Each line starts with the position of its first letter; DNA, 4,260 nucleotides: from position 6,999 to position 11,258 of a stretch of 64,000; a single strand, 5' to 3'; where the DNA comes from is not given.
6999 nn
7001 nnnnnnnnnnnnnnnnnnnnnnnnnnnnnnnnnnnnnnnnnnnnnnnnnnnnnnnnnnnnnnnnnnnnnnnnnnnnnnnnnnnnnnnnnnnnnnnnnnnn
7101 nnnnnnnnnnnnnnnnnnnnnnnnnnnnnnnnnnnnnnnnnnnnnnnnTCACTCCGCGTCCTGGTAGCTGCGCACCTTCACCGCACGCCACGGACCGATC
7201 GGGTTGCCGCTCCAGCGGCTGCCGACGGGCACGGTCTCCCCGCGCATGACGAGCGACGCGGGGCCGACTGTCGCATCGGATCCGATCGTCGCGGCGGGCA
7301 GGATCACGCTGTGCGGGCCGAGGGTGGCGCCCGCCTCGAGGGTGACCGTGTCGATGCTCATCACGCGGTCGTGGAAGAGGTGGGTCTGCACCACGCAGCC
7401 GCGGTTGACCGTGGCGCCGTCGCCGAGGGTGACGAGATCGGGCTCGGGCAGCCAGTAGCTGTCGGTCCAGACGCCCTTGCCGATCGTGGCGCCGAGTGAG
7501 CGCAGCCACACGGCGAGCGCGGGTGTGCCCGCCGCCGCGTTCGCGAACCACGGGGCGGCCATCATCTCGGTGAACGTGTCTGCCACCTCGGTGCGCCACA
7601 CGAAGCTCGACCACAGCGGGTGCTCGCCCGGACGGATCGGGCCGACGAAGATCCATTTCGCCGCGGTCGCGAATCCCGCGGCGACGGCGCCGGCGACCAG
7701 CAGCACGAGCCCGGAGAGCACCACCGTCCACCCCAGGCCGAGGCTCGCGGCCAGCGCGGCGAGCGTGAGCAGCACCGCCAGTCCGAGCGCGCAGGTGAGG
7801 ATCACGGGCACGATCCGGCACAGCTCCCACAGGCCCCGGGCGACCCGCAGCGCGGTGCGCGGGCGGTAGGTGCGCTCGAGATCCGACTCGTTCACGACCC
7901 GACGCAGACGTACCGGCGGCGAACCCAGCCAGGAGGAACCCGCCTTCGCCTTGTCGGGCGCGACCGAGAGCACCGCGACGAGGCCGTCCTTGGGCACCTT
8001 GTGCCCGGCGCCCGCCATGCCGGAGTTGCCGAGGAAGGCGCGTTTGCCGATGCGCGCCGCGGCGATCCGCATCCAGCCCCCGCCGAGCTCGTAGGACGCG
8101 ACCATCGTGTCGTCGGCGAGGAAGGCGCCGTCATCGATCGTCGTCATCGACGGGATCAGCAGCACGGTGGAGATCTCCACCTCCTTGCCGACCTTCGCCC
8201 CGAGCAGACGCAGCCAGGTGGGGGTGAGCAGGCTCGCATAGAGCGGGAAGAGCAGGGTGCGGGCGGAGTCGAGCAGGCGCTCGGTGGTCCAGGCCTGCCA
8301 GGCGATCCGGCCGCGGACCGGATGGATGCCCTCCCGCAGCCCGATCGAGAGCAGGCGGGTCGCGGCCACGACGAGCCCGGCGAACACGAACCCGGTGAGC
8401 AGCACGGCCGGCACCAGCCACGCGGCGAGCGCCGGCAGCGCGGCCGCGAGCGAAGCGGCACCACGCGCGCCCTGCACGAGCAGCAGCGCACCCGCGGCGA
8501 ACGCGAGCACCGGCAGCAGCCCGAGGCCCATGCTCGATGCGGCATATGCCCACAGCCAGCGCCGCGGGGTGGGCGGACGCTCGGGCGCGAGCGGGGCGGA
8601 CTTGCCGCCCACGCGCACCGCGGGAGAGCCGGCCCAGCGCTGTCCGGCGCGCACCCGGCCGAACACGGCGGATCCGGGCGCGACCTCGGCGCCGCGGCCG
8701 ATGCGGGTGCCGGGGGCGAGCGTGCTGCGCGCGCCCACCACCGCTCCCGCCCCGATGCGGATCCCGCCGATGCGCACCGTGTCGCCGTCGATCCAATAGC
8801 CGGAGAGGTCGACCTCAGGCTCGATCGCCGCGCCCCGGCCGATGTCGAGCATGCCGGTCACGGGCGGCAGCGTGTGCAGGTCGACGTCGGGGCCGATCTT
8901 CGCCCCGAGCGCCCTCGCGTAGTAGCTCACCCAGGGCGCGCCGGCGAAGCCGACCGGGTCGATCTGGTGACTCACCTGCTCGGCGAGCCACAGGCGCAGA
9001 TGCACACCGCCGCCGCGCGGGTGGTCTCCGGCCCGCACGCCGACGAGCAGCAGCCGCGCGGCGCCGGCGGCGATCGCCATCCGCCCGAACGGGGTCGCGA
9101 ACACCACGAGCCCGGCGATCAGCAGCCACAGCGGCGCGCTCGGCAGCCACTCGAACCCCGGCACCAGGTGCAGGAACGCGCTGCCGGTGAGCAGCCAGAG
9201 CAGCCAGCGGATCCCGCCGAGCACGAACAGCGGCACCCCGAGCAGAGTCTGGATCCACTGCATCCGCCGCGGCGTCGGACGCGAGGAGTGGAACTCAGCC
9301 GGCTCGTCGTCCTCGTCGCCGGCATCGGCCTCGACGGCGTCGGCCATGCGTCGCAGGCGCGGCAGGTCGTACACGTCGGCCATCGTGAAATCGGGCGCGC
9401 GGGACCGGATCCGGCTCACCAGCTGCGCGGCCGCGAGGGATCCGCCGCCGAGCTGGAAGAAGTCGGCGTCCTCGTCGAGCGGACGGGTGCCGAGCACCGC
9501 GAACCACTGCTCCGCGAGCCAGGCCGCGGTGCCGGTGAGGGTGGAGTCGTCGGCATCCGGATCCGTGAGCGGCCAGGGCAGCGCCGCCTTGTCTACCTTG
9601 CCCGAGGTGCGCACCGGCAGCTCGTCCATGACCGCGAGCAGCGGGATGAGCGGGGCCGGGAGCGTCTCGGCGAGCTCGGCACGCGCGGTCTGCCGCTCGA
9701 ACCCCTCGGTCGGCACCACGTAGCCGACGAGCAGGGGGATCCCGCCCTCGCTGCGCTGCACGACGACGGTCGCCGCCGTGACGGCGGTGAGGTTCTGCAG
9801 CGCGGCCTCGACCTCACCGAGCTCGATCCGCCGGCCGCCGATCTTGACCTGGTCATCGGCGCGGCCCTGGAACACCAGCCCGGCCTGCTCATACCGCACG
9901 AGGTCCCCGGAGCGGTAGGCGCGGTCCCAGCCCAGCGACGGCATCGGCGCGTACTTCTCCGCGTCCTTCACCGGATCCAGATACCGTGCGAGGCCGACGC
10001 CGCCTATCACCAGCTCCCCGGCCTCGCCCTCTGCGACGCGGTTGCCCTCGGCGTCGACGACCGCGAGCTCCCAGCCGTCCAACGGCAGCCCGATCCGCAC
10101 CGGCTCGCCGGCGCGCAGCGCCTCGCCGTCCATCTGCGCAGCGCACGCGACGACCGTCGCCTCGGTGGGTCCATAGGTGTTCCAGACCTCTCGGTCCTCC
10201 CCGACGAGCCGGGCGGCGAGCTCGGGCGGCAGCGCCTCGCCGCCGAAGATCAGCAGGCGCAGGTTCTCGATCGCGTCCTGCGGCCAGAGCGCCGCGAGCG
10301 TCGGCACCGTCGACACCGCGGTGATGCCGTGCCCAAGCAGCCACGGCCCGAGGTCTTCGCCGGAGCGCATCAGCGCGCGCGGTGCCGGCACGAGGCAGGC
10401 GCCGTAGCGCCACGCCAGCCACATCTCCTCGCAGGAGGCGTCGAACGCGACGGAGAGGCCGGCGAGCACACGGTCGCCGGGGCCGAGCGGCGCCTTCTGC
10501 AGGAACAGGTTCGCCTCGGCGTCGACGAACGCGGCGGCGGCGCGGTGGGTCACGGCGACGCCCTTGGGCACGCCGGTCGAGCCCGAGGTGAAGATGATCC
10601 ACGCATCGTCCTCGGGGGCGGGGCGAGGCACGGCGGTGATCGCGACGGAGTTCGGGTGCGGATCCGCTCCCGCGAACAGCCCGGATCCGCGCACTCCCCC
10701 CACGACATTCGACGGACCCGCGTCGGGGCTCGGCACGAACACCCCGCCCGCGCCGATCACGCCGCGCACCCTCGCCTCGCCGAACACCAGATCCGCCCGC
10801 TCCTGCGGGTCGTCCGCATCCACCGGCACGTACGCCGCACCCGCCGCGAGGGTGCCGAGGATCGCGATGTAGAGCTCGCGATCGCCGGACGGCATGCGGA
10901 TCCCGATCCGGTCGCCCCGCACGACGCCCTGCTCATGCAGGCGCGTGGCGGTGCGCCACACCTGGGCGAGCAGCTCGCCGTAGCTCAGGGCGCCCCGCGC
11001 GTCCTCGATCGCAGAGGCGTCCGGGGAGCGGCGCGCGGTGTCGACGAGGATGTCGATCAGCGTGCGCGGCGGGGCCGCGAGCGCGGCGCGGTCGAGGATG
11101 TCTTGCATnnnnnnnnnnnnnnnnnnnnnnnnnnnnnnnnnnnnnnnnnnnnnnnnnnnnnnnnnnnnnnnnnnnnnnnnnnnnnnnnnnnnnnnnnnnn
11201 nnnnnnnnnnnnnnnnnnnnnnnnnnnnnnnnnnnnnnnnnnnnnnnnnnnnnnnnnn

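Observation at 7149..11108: Orphan Pls/PosA-type membrane NRPS: a predicted homopoly(amino acid) synthetase with no assignable product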

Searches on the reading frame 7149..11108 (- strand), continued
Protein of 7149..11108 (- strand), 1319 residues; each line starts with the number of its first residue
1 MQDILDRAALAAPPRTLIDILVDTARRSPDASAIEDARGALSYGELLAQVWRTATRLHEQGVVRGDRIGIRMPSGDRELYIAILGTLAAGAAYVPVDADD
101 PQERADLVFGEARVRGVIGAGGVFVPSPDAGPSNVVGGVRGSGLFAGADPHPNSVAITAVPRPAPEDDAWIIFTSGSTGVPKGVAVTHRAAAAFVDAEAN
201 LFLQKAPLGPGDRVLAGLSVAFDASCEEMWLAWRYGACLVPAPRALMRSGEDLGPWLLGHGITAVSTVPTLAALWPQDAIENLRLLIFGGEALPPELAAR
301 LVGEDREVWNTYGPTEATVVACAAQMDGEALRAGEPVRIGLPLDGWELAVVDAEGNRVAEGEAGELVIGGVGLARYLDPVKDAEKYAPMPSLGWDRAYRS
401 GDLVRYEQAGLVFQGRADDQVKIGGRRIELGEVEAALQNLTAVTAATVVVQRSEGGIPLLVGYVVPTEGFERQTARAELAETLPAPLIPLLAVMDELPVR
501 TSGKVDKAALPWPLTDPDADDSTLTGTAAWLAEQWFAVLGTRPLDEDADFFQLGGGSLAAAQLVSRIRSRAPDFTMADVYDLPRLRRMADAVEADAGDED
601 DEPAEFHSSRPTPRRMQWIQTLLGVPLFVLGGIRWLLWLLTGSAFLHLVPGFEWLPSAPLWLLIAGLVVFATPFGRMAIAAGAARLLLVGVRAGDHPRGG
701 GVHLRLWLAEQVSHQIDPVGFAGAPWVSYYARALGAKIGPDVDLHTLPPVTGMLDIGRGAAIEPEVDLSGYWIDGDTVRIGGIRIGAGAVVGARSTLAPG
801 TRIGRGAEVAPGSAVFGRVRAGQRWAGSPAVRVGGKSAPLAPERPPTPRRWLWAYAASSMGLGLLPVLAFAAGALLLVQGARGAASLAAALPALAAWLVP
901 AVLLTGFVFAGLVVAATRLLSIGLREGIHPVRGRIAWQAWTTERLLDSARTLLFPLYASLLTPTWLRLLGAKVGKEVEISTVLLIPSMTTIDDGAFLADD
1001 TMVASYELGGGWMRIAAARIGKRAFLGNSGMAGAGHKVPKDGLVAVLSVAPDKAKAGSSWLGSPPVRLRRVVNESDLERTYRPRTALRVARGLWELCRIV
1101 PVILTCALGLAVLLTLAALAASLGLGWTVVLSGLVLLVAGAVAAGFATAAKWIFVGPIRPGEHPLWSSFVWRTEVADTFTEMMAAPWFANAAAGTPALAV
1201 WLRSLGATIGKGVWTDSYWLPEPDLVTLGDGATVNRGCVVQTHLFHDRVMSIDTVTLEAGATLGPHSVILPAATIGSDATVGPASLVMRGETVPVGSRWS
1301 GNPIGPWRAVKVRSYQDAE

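Call 33: find_encoding_contigs(protein=P0104, flank=10000, max_places=2)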
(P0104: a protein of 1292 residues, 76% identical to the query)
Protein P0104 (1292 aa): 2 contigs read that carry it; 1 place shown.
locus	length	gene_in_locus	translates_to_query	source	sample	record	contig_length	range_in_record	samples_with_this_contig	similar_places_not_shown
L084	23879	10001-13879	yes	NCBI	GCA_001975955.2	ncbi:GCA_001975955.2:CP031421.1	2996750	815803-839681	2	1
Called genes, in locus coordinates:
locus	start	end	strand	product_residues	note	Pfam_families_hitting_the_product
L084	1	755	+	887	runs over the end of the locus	PF01751:Toprim, PF01131:Topoisom_bac, PF13368:Toprim_C_rpt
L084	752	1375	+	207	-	PF02223:Thymidylate_kin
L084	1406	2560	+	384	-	PF13177:DNA_pol3_delta2, PF00004:AAA (faint), PF09115:DNApol3-delta_C (faint)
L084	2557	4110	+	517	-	PF00561:Abhydrolase_1, PF08386:Abhydrolase_4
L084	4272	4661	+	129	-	-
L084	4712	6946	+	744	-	PF03176:MMPL, PF00873:ACR_tran, PF03176:MMPL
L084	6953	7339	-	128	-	PF11255:DUF3054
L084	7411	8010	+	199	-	PF00857:Isochorismatase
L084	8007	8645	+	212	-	PF10708:DUF2510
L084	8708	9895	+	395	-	PF00534:Glycos_transf_1, PF13692:Glyco_trans_1_4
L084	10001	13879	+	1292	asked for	PF00501:AMP-binding, PF00550:PP-binding, PF00132:Hexapep (weak), PF14602:Hexapep_2 (faint)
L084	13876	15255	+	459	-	PF17900:Peptidase_M1_N, PF01433:Peptidase_M1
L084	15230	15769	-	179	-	-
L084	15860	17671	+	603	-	PF19291:TREH_N (weak), PF00723:Glyco_hydro_15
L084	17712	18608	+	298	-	PF00106:adh_short, PF08659:KR, PF23441:SDR (weak), PF13561:adh_short_C2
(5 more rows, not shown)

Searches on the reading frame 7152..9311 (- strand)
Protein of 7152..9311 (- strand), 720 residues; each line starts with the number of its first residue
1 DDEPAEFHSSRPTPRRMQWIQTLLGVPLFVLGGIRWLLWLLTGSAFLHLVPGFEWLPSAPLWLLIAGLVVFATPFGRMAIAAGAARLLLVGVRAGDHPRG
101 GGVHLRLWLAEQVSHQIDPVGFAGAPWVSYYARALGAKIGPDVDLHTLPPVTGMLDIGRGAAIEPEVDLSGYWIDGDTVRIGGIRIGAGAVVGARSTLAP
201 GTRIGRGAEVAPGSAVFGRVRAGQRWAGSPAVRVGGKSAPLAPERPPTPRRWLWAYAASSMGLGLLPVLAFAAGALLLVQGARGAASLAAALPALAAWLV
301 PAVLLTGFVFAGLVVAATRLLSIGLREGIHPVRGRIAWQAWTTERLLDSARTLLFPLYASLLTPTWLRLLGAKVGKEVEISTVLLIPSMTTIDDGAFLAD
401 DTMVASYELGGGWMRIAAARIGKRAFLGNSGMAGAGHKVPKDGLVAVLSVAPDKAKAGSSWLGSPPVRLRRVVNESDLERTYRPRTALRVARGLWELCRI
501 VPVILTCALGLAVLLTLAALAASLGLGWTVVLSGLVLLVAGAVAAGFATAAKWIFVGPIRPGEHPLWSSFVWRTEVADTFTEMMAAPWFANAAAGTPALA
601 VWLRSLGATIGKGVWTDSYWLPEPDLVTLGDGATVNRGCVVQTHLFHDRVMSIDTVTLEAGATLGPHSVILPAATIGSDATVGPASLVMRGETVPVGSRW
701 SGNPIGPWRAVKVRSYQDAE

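Call 55: predict_structure(alignment_id=A2)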
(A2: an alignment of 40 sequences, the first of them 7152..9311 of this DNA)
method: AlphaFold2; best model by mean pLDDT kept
length: 720 residues; sequences in the alignment: 40
mean_pLDDT: 79.2   pTM: 0.82
mean pLDDT of the five models: 79.2, 64.9, 56.0, 51.4, 50.9
residues with pLDDT >= 90: 252; 70-90: 327; 50-70: 57; < 50: 84
segments of 3 or more residues with pLDDT < 50: 1-5, 229-237, 428-432, 442-482, 647-650, 703-720
pLDDT, mean of each block of 10 residues (from residue 1): 55 84 81 91 93 91 90 82 92 90 91 73 67 91 83 91 85 89 93 83 90 78 71 45 71 80 87 94 92 95 96 96 91 87 87 82 90 84 84 75 70 81 57 56 39 30 28 35 67 82 94 96 93 93 95 89 66 83 89 86 93 87 87 88 60 83 87 88 79 82 41 31
secondary structure, 60 per line:
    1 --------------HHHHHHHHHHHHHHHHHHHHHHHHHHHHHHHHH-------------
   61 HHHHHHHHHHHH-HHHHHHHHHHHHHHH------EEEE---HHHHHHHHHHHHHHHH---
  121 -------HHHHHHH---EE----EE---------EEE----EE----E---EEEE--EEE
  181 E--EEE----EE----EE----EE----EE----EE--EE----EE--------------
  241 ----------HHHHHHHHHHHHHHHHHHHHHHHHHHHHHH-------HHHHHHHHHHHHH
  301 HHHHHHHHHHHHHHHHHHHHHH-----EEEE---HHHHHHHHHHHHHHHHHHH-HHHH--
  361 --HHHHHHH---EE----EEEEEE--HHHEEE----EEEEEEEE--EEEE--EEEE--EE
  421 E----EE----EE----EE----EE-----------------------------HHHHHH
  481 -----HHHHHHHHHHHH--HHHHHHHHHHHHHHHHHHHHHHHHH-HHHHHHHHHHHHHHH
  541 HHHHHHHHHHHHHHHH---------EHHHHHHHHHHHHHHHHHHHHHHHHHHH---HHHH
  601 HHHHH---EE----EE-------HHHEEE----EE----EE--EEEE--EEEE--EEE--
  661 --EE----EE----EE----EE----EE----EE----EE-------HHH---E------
elements in order (helices of 4 or more, strands of 3 or more residues): H15-47 H61-72 H74-88 E95-98 H102-117 H128-134 E155-157 E172-175 E178-181 E184-186 H251-280 H288-322 E328-331 H335-353 H355-358 H363-369 E379-384 E390-392 E397-404 E407-410 E413-416 E419-421 H475-480 H486-497 H500-524 H526-556 H567-593 H597-605 E627-629 E644-647 E650-653 E656-658

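Call 59: fold_search(model_id=the predicted structure, library=pdb)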
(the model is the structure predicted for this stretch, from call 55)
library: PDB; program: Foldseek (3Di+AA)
matches with E <= 10: 467; with E <= 0.001: 15
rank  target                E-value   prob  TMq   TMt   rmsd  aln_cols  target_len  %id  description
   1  3ftt                  7.7e-05  1.00  0.11  0.35  12.6       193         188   14  Crystal Structure of the galactoside O-acetyltransferase from Staphylococcus aureus (released 2009-03-03)
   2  8vr7_B                2.5e-04  1.00  0.11  0.39   6.9       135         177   16  crystal structure of the Pcryo_0619 N-acetyltransferase from Psychrobacter cryohalolentis K5 int he presence of acetyl (released 2024-01-31)
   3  7ra4_A                3.1e-04  0.99  0.10  0.25  14.8       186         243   14  Crystal structure of Neisseria gonorrhoeae serine acetyltransferase (CysE) in complex with serine (released 2021-08-04)
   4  7ra4_B                3.5e-04  1.00  0.10  0.27  15.3       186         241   14  Crystal structure of Neisseria gonorrhoeae serine acetyltransferase (CysE) in complex with serine (released 2021-08-04)
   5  5v0z_A                3.7e-04  1.00  0.12  0.39  11.9       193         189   16  Crystal structure of Galactoside O-acetyltransferase complex with CoA (P32 space group). (released 2017-03-15)
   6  7ra4_C                4.1e-04  1.00  0.12  0.32  14.6       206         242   16  Crystal structure of Neisseria gonorrhoeae serine acetyltransferase (CysE) in complex with serine (released 2021-08-04)
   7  1s80_A                5.0e-04  1.00  0.13  0.35   6.5       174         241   13  Structure of Serine Acetyltransferase from Haemophilis influenzae Rd (released 2004-08-31)
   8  4n6a_B                5.0e-04  1.00  0.15  0.36  10.8       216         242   18  Soybean Serine Acetyltransferase Apoenzyme (released 2013-11-13)
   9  8vr7_C                6.6e-04  1.00  0.11  0.42   2.6       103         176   20  crystal structure of the Pcryo_0619 N-acetyltransferase from Psychrobacter cryohalolentis K5 int he presence of acetyl (released 2024-01-31)
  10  4n6b_D                7.0e-04  1.00  0.10  0.27  13.9       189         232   20  Soybean Serine Acetyltransferase Complexed with CoA (released 2013-11-13)
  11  4n6b_B                7.0e-04  0.99  0.10  0.25  14.9       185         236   20  Soybean Serine Acetyltransferase Complexed with CoA (released 2013-11-13)
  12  6wye_A                7.3e-04  1.00  0.13  0.33  14.6       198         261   18  Crystal structure of Neisseria gonorrhoeae serine acetyltransferase (CysE) (released 2021-06-09)
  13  8vrm_C                7.7e-04  1.00  0.10  0.40   2.1       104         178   16  Crystal structure of the Pcryo_0619 N-acetyltransferase from Psychrobacter cryohalolentis K5 (released 2024-01-31)
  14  4dcl                  8.2e-04  0.99  0.11  0.37  12.2       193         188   15  Computationally Designed Self-assembling tetrahedron protein, T308, Crystallized in space group F23 (released 2012-06-06)
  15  7bw9_B                9.1e-04  0.98  0.10  0.24  16.2       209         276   10  Crystal structure of Serine acetyltransferase isoform 3 in complex with cysteine from Entamoeba histolytica (released 2021-04-14)
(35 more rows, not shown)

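Call 68: search_protein_representatives(protein=window:7152-9311:-)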
Query: 720 residues. Proteins with E-value up to 0.001 (for the whole library): 3648; up to 1e-10: 1992; up to 1e-30: 743. The best 150 are listed.
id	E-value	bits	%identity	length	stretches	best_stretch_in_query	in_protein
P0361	2.0e-281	952.0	64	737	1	3-717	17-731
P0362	2.2e-215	733.7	56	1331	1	17-709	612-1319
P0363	9.0e-183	625.9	60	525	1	182-710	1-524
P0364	1.2e-179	615.6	65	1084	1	11-496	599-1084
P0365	4.7e-174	597.1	46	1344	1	12-714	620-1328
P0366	2.9e-171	587.8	60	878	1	10-501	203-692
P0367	2.2e-162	558.5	65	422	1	304-709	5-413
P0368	1.9e-160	552.0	51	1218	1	24-686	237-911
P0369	3.4e-158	544.6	58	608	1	24-505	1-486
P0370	1.9e-145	502.5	40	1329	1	10-706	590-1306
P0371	8.1e-145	500.4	49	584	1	71-613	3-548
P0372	1.8e-140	486.0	59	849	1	8-435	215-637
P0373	5.0e-140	484.6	41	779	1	10-705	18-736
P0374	2.0e-138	479.2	40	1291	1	5-705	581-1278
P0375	5.5e-137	474.5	40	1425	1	25-707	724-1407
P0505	1.2e-74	268.4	32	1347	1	66-705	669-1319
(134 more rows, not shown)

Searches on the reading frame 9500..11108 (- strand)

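Call 9: search_solved_structures(query=window:9500-11108:-, max_evalue=1e-100, show_alignments=1)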
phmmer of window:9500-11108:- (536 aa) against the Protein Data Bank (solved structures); distinct sequences matched with E-value up to 1e-100: 6.
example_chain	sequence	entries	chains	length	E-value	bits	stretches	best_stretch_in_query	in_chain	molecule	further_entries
7wew_A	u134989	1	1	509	3.1e-175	587.3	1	160-515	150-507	Epsilon-poly-L-lysine synthase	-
9be3_A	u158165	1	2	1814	1e-104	354.5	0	8-515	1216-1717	Linear gramicidin synthase subunit A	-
9be4_A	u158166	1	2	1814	1e-104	354.5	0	8-515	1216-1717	Linear gramicidin synthase subunit A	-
6mfz_A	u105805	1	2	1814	1e-104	354.5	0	8-515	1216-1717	Linear gramicidin synthase subunit A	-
9meh_A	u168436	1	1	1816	1e-104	354.5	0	8-515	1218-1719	Linear gramicidin synthase subunit A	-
6mfy_A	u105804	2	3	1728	1.2e-104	354.2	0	8-513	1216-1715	Linear gramicidin synthase subunit A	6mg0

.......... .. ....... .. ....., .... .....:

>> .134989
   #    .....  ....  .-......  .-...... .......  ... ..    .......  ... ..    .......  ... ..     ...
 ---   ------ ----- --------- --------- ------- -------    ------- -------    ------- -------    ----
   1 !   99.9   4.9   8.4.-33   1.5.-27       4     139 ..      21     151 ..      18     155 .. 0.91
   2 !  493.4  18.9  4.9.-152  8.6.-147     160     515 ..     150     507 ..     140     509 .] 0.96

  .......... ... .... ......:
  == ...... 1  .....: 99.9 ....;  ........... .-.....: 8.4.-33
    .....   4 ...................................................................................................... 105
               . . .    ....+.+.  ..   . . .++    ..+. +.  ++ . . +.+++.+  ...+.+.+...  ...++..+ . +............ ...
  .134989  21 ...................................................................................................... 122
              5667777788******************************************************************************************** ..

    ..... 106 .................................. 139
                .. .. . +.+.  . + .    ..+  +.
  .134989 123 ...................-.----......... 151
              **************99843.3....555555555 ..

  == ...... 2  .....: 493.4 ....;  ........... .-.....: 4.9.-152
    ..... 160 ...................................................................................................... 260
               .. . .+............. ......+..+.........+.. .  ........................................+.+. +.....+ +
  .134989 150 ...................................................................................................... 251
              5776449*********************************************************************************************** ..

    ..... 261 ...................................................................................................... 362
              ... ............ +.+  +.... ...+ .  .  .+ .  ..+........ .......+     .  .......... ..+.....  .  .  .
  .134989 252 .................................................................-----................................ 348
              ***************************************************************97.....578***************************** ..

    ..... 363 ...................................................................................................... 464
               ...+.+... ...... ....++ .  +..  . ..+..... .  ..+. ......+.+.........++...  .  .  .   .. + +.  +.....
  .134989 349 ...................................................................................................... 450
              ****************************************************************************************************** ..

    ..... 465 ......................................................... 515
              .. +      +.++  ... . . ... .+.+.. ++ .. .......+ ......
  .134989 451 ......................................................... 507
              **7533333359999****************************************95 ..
